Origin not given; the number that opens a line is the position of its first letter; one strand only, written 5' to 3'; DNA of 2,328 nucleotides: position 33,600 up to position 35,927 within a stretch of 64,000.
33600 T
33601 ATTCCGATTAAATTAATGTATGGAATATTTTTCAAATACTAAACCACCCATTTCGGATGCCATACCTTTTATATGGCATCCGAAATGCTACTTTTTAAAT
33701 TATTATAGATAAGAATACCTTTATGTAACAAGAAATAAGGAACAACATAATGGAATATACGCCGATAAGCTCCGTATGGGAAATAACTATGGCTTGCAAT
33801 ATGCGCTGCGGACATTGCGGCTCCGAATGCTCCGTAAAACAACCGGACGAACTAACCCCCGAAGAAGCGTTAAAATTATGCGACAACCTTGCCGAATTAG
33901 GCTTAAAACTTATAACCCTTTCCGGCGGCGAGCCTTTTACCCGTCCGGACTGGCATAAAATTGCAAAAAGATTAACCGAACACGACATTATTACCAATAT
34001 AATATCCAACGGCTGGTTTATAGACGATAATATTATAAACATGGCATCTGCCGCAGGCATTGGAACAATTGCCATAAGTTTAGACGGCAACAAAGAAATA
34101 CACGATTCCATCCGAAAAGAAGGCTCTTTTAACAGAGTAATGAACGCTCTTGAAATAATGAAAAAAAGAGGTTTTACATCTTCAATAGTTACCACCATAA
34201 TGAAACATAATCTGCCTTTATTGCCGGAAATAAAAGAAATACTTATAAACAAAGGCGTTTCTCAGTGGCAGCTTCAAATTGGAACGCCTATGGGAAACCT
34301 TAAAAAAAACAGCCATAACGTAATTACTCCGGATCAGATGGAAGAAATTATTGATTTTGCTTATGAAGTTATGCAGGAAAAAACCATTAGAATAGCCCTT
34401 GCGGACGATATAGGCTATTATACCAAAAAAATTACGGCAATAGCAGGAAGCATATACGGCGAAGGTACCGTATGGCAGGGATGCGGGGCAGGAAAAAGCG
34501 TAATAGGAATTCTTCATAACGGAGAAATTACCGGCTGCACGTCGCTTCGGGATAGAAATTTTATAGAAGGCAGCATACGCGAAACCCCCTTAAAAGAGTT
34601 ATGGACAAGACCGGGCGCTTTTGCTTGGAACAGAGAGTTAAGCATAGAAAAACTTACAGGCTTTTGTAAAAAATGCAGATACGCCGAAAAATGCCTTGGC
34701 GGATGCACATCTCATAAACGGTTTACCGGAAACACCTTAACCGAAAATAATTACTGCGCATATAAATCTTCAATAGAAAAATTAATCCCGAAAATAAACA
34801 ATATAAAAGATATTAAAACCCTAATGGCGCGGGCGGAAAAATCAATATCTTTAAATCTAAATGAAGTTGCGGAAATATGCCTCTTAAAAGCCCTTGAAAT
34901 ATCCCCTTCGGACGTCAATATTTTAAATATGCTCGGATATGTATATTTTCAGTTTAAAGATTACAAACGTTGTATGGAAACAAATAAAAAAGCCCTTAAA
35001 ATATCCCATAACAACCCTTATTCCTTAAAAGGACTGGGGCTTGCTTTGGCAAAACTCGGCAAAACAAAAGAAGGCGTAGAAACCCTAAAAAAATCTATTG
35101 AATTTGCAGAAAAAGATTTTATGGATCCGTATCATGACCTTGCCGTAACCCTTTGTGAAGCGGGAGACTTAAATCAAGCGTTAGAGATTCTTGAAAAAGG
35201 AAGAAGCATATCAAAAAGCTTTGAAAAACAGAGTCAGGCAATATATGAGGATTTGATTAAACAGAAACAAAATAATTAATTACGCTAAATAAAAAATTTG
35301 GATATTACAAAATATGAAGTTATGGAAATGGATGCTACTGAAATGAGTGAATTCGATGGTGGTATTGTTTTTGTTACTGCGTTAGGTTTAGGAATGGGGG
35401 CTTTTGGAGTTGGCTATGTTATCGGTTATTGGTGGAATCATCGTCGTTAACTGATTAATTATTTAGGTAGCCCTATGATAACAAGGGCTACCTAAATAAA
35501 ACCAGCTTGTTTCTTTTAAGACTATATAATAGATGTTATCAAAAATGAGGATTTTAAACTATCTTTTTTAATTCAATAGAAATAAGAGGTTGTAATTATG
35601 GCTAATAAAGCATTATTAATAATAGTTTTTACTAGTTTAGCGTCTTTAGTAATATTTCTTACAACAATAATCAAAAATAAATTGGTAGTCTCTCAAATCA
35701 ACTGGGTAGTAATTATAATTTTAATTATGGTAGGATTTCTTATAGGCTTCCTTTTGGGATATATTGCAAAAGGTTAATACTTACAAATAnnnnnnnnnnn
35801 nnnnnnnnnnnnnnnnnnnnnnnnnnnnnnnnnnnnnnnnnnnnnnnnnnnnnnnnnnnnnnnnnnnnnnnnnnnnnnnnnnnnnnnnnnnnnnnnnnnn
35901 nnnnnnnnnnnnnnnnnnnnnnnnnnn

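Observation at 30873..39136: Secreted-peptide island: TolC, five double-glycine precursors of two families, rSAM-SPASM-TPR enzyme, HlyD and C39-ABC exporter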

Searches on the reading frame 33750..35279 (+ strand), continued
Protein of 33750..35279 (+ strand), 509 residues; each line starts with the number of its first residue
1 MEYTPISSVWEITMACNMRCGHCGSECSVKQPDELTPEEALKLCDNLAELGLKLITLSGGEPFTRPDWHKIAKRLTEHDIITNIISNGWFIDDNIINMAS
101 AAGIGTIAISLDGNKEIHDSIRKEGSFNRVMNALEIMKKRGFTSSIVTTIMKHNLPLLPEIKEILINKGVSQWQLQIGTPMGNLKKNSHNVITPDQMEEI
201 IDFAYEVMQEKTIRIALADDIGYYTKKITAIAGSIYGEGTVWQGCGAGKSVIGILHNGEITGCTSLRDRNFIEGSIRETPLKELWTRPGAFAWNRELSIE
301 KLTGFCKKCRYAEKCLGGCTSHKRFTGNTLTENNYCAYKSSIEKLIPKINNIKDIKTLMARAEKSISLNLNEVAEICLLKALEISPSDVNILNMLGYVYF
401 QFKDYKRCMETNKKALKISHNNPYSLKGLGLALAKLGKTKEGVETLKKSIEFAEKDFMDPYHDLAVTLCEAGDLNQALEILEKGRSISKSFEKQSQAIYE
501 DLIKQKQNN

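Call 28: search_solved_structures(query=window:33750-35279:+, max_evalue=0.00001)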
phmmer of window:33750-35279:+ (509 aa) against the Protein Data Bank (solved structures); distinct sequences matched with E-value up to 0.00001: 32.
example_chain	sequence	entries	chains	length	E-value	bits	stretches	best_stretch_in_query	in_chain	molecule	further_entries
9qhb_A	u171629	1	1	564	8.7e-28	100.6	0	379-490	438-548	Engineered tetratricopeptide repeat protein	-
7obi_A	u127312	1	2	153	6.4e-16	61.4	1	379-451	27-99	CTPR-rv4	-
8bu0_A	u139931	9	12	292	1.8e-15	60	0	380-483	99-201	Consensus tetratricopeptide repeat protein | Crystal structure of an 8-repeat consensus TPR superhelix with Zinc. | Monomer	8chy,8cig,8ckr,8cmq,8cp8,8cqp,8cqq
6efn_A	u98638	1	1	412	3.8e-15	58.9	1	3-170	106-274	Sporulation killing factor maturation protein SkfB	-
9qhc_A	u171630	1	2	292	1.1e-14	57.4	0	379-483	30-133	Engineered tetratricopeptide repeat protein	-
7vob_C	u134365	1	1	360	1.7e-14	56.7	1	13-176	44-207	Cytosylglucuronate decarboxylase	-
7voc_C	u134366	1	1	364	1.8e-14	56.7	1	13-176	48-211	Cytosylglucuronate decarboxylase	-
6c8v_A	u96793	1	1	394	5.4e-12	48.5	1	5-337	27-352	Coenzyme PQQ synthesis protein E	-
7ntf_A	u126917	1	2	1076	3.2e-11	46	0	347-479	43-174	Isoform 1 of UDP-N-acetylglucosamine--peptide N-acetylglucosaminyltransferase 110 kDa subu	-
7yeh_B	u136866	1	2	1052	3.1e-10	42.7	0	358-479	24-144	UDP-N-acetylglucosamine--peptide N-acetylglucosaminyltransferase 110 kDa subunit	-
1w3b_A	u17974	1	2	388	4.2e-10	42.2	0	373-479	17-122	UDP-N-ACETYLGLUCOSAMINE--PEPTIDE N-ACETYLGLUCOSAMINYLTRANSFERASE 110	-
7yea_A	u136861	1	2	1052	6.7e-10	41.6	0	372-479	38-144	UDP-N-acetylglucosamine--peptide N-acetylglucosaminyltransferase 110 kDa subunit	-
6eou_A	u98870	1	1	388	7.9e-10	41.4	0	373-479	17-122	UDP-N-acetylglucosamine--peptide N-acetylglucosaminyltransferase 110 kDa subunit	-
6b85_J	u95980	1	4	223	1.8e-09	40.2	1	369-485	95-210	TMHC4_R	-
5i9g_C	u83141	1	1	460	6.2e-09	38.4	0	432-483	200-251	pentatricopeptide repeat protein dPPR-U8C2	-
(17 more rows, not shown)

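Call 37: search_protein_families(library=ncbifam, proteins=[L002:10001-11539:+, L043:10001-11497:+], max_evalue=1e-20)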
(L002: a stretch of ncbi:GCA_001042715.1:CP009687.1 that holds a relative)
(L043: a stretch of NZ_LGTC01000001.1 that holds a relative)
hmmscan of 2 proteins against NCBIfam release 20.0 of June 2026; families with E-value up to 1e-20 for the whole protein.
L002:10001-11539:+ (512 aa): 18 families
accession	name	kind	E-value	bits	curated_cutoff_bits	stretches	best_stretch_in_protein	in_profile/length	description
TIGR04103.1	rSAM_nif11_3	equivalog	3.9e-68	230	725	1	7-382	6-383/412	nif11-class peptide radical SAM maturase 3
TIGR03913.1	rad_SAM_trio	equivalog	4.3e-60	203.5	591.75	1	3-360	16-374/477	GDL motif peptide-associated radical SAM/SPASM maturase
TIGR04545.1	rSAM_ahbD_hemeb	equivalog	2.2e-48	165.4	500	1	9-341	3-338/339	heme b synthase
TIGR04133.1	rSAM_w_lipo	hypoth_equivalog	7e-48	163.3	425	1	8-319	26-330/350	TIGR04133 family radical SAM/SPASM protein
TIGR04053.2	TIGR04053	equivalog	1.7e-36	126.2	395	1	3-223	5-229/366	TIGR04053 family radical SAM/SPASM domain-containing protein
TIGR04055.1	rSAM_NirJ2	equivalog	3.3e-36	125.5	500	1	9-341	3-325/326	putative heme d1 biosynthesis radical SAM protein NirJ2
TIGR04051.1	rSAM_NirJ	equivalog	6.5e-36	124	515.45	1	8-324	4-329/354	heme d1 biosynthesis radical SAM protein NirJ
TIGR03962.1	mycofact_rSAM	equivalog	7.7e-35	120.7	265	1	5-167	11-175/339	mycofactocin radical SAM maturase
NF045574.1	sacti_mat_StsB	exception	3e-34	118.7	625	1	8-169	98-260/466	StsB family radical SAM/SPASM domain sactipeptide maturase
NF050035.1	rSAM_WgK_link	exception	1.8e-32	112.7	650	1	10-342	13-365/367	radical SAM/SPASM peptide maturase WgkB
TIGR04546.1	rSAM_ahbC_deAc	equivalog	8.5e-32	110.4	650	1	4-170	38-205/390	12,18-didecarboxysiroheme deacetylase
TIGR04347.1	pseudo_SAM_Halo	equivalog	2.6e-31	109.3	525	1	8-175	40-209/390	TIGR04347 family pseudo-SAM/SPASM protein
TIGR04340.1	rSAM_ACGX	hypoth_equivalog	4.5e-31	108.3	400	1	9-338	6-337/341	radical SAM/SPASM domain protein, ACGX system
TIGR04054.1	rSAM_NirJ1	equivalog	1.3e-30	106.3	650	1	8-319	38-361/387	putative heme d1 biosynthesis radical SAM protein NirJ1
TIGR04250.1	SCM_rSAM_ScmE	equivalog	5.9e-30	104.4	400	1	10-322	7-329/358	SynChlorMet cassette radical SAM/SPASM protein ScmE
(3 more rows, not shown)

L043:10001-11497:+ (499 aa): 19 families
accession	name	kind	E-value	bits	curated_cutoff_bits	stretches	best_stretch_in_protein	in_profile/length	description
TIGR04103.1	rSAM_nif11_3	equivalog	2.8e-63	214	725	1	5-350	6-355/412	nif11-class peptide radical SAM maturase 3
TIGR03913.1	rad_SAM_trio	equivalog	7e-61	206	591.75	1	1-340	16-356/477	GDL motif peptide-associated radical SAM/SPASM maturase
TIGR04133.1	rSAM_w_lipo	hypoth_equivalog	1.1e-52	179.2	425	1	6-319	26-332/350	TIGR04133 family radical SAM/SPASM protein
TIGR04545.1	rSAM_ahbD_hemeb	equivalog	4.3e-48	164.5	500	1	7-339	3-338/339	heme b synthase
TIGR04053.2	TIGR04053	equivalog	5.7e-41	141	395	1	2-216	6-224/366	TIGR04053 family radical SAM/SPASM domain-containing protein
TIGR04055.1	rSAM_NirJ2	equivalog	2e-38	132.7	500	1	7-339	3-325/326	putative heme d1 biosynthesis radical SAM protein NirJ2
NF045574.1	sacti_mat_StsB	exception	2.7e-37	128.7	625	1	7-162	99-255/466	StsB family radical SAM/SPASM domain sactipeptide maturase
TIGR03962.1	mycofact_rSAM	equivalog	3.3e-37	128.4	265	1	3-322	11-317/339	mycofactocin radical SAM maturase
TIGR04347.1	pseudo_SAM_Halo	equivalog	1.1e-35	123.7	525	1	6-168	40-204/390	TIGR04347 family pseudo-SAM/SPASM protein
TIGR04340.1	rSAM_ACGX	hypoth_equivalog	1.7e-35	122.8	400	1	7-336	6-337/341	radical SAM/SPASM domain protein, ACGX system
TIGR04051.1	rSAM_NirJ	equivalog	3.8e-34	118.2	515.45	1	6-336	4-346/354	heme d1 biosynthesis radical SAM protein NirJ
NF050035.1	rSAM_WgK_link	exception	4e-34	118.2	650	0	8-158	13-166/367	radical SAM/SPASM peptide maturase WgkB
TIGR04303.1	GeoRSP_rSAM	equivalog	2.5e-33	116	400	1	3-336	4-324/325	GeoRSP system radical SAM/SPASM protein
TIGR04054.1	rSAM_NirJ1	equivalog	8.1e-33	113.6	650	1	6-319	38-363/387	putative heme d1 biosynthesis radical SAM protein NirJ1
TIGR04546.1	rSAM_ahbC_deAc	equivalog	4e-31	108.2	650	1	6-168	41-205/390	12,18-didecarboxysiroheme deacetylase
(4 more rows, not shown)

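Call 42: find_encoding_contigs(protein=P0003, flank=5000, max_places=2)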
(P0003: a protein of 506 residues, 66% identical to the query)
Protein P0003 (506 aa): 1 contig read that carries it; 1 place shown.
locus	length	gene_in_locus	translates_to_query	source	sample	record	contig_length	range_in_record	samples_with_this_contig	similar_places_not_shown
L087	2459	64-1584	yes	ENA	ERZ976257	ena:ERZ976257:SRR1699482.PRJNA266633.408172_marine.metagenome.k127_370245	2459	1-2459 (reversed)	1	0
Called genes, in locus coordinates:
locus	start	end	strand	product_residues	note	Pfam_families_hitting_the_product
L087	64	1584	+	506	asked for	PF04055:Radical_SAM, PF13414:TPR_11 (faint), PF14559:TPR_19 (faint), PF13428:TPR_14 (faint), PF13186:SPASM (weak), PF07719:TPR_2 (faint), PF12895:ANAPC3, PF00515:TPR_1 (weak), +4 more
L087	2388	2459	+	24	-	?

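Call 43: find_encoding_contigs(protein=P0002, flank=5000, max_places=2)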
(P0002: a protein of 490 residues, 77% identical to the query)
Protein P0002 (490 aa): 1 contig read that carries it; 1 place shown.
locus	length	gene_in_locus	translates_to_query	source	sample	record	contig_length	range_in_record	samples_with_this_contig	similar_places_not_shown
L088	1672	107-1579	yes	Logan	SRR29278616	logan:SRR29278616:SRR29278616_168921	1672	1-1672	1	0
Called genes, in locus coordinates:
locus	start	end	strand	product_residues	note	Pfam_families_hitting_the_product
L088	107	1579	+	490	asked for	PF04055:Radical_SAM, PF07719:TPR_2 (faint), PF13374:TPR_10 (faint), PF13414:TPR_11 (faint), PF13186:SPASM (weak), PF12895:ANAPC3 (weak), PF13181:TPR_8 (faint), PF13424:TPR_12 (weak), +4 more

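Call 44: find_encoding_contigs(protein=P0005, flank=5000, max_places=2)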
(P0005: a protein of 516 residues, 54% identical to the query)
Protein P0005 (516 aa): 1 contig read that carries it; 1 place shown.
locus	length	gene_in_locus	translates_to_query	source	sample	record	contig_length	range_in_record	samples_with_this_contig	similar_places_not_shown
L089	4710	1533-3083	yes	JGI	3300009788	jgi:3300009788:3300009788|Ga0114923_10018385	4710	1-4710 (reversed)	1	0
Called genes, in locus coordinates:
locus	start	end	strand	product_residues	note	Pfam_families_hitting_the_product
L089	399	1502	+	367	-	-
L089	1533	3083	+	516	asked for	PF04055:Radical_SAM, PF07719:TPR_2 (faint), PF13428:TPR_14 (faint), PF13432:TPR_16 (faint), PF13186:SPASM, PF13424:TPR_12 (faint), PF00515:TPR_1 (faint), PF12895:ANAPC3 (weak), +4 more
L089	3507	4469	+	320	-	PF03704:BTAD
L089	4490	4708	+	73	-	?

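Call 56: search_protein_families(library=pfam, proteins=[L024:8806-9873:+, L035:8796-9806:+, L049:798-1379:+, L004:9362-9919:+, L089:399-1502:+], max_evalue=0.01)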
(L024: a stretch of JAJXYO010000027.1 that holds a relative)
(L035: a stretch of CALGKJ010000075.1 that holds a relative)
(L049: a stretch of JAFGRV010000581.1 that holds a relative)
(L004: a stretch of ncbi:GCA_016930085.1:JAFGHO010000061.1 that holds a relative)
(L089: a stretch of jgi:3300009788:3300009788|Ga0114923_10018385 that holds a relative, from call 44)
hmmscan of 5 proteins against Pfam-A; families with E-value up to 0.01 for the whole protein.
L024:8806-9873:+ (356 aa): 1 family
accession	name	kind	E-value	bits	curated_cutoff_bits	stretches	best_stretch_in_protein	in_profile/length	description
PF09394.16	Inhibitor_I42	-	1.2e-08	35.5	27.2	1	12-100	3-91/91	Chagasin family peptidase inhibitor I42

L035:8796-9806:+ (337 aa): 1 family
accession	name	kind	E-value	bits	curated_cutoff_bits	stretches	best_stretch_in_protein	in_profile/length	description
PF09394.16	Inhibitor_I42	-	6e-12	46.1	27.2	1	38-126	2-91/91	Chagasin family peptidase inhibitor I42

L049:798-1379:+ (194 aa): 2 families
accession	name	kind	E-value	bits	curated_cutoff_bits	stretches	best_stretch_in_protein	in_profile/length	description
PF00404.24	Dockerin_1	-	1.2e-08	35.4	22.9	1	126-178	1-54/57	Dockerin type I domain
PF09591.15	DUF2463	-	0.0024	18.2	22.5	1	9-91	10-99/210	Protein of unknown function (DUF2463)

L004:9362-9919:+ (185 aa): 1 family
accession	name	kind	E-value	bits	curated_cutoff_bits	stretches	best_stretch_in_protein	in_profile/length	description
PF00404.24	Dockerin_1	-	4.4e-10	40.1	22.9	1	118-170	1-54/57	Dockerin type I domain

L089:399-1502:+ (367 aa): 0 families

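Call 71: search_protein_families(library=ncbifam, proteins=[L042:9645-9986:+, L065:9644-9982:+, L064:3845-4201:+, L020:9252-9497:+, L043:9597-9893:+, L024:8806-9873:+], max_evalue=0.01)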
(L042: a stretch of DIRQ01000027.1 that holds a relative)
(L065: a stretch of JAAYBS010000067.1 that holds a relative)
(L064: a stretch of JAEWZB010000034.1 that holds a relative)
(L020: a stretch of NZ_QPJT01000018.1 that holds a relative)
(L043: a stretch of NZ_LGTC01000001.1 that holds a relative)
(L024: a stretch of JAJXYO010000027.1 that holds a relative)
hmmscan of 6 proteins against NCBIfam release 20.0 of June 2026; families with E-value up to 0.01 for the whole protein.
L042:9645-9986:+ (114 aa): 3 families
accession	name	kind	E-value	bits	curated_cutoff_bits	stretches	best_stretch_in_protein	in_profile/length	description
TIGR03793.1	leader_NHLP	domain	3.8e-17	61.9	50.9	1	11-85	4-77/77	NHLP leader peptide family RiPP precursor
TIGR01323.1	nitrile_alph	equivalog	8.1e-05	22.2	249.85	1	23-87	114-179/189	nitrile hydratase subunit alpha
TIGR03949.1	bact_IIb_cerein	subfamily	0.00035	20.3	21.5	1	73-98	3-34/45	class IIb bacteriocin, lactobin A/cerein 7B family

L065:9644-9982:+ (113 aa): 3 families
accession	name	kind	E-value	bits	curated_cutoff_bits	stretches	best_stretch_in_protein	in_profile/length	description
TIGR03793.1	leader_NHLP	domain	7.7e-18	64.1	50.9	1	11-85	4-77/77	NHLP leader peptide family RiPP precursor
TIGR01323.1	nitrile_alph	equivalog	2.1e-05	24.2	249.85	1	24-83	115-175/189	nitrile hydratase subunit alpha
TIGR03949.1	bact_IIb_cerein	subfamily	0.0017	18.1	21.5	1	73-104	3-40/45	class IIb bacteriocin, lactobin A/cerein 7B family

L064:3845-4201:+ (119 aa): 4 families
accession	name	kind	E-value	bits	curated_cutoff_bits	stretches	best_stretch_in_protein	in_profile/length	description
TIGR03793.1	leader_NHLP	domain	4.1e-20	71.4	50.9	1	18-92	4-77/77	NHLP leader peptide family RiPP precursor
TIGR01323.1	nitrile_alph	equivalog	0.00013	21.6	249.85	1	31-89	115-174/189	nitrile hydratase subunit alpha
TIGR03795.1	RNP_Burkhold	subfamily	0.00032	21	41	1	27-85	24-84/114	BMA_0021/BMA_0022 family TOMM bacteriocin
TIGR03887.1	thiocyan_alph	equivalog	0.0064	16.3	291.45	1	31-90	126-186/200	thiocyanate hydrolase subunit gamma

L020:9252-9497:+ (82 aa): 0 families

L043:9597-9893:+ (99 aa): 0 families

L024:8806-9873:+ (356 aa): 0 families

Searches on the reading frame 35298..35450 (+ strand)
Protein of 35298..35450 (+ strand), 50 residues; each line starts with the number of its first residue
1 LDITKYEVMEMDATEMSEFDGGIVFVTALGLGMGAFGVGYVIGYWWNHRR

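Call 3: search_protein_families(library=ncbifam, proteins=[window:35298-35450:+], max_evalue=0.1)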
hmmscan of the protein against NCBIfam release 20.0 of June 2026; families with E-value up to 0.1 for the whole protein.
window:35298-35450:+ (50 aa): 1 family
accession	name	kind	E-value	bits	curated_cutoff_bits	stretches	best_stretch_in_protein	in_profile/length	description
TIGR03949.1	bact_IIb_cerein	subfamily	0.0026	17.5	21.5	1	10-45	3-42/45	class IIb bacteriocin, lactobin A/cerein 7B family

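Call 4: search_protein_families(library=pfam, proteins=[window:35298-35450:+], max_evalue=0.1)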
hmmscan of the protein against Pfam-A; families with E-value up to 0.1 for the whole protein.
window:35298-35450:+ (50 aa): 1 family
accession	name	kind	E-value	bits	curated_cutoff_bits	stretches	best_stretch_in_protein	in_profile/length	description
PF10439.15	Bacteriocin_IIc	-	0.0032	17.8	27.1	1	8-45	4-41/59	Bacteriocin class II with double-glycine leader peptide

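Call 59: search_protein_representatives(alignment_id=A2)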
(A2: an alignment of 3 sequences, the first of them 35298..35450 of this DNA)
Query: 3 sequences, 44 profile positions. Proteins with E-value up to 0.001 (for the whole library): 268; up to 1e-10: 3; up to 1e-30: 0. The best 150 are listed.
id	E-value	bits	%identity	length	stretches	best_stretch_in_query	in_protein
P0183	2.6e-20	88.0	-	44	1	1-44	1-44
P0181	4.1e-20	87.3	-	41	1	1-40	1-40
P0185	6.6e-17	77.1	-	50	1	1-44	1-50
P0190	1.5e-08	50.3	-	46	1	1-42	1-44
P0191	7.0e-08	48.2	-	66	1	1-40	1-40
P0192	7.9e-08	48.0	-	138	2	1-29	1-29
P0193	1.7e-07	46.9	-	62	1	5-39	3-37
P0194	1.9e-07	46.8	-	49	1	1-40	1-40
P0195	2.8e-07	46.2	-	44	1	1-40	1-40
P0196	3.0e-07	46.2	-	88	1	1-42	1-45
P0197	3.6e-07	45.9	-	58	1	1-39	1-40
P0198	3.8e-07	45.8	-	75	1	1-32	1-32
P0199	4.4e-07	45.6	-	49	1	1-35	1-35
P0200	5.5e-07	45.3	-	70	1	1-37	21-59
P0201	8.1e-07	44.8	-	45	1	1-39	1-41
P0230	6.2e-06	41.9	-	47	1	1-34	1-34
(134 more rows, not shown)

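Call 61: find_encoding_contigs(protein=P0230, flank=8000, max_places=3)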
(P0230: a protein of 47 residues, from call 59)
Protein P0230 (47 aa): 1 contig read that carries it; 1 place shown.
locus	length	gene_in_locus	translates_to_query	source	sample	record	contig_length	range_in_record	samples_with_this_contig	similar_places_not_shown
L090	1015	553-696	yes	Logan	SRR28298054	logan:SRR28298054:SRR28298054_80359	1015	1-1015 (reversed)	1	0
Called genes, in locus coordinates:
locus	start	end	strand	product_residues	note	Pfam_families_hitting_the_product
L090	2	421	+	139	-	?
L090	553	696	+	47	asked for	-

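Call 62: find_encoding_contigs(protein=P0192, flank=8000, max_places=3)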
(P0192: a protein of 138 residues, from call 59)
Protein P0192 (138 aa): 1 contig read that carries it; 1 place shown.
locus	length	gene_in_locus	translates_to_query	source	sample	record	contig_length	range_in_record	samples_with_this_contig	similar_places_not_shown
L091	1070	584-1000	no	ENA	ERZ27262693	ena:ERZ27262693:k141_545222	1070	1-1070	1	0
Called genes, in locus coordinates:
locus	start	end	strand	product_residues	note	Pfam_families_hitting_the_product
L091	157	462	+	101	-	-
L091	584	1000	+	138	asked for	-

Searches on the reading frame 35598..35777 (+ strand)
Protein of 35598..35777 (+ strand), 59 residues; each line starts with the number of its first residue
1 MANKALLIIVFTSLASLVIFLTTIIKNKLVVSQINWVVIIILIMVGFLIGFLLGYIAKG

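Call 3: search_protein_families(library=ncbifam, proteins=[window:35598-35777:+], max_evalue=0.1)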
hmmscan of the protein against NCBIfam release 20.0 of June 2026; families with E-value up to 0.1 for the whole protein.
window:35598-35777:+ (59 aa): 4 families
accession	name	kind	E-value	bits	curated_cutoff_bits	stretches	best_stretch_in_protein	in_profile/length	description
NF010791.0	PRK14195.1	equivalog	0.019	15.3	129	1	3-58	2-57/125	fluoride efflux transporter CrcB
TIGR04086.1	TIGR04086_membr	hypoth_equivalog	0.019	15.1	30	1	4-58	5-59/115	TIGR04086 family membrane protein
NF000279.1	qac_SMR_H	exception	0.084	13.3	205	1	7-49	55-97/107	quaternary ammonium compound efflux SMR transporter QacH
NF045937.1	MSC_0624_12TM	equivalog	0.087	11.4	70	1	5-54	344-392/445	MSC_0624 family F1-like ATPase-associated membrane protein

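Call 4: search_protein_families(library=pfam, proteins=[window:35598-35777:+], max_evalue=0.1)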
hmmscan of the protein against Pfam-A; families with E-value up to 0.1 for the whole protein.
window:35598-35777:+ (59 aa): 1 family
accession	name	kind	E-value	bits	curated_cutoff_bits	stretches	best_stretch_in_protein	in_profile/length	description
PF12670.12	DUF3792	-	0.0047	17.5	31.3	1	4-58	7-61/115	Protein of unknown function (DUF3792)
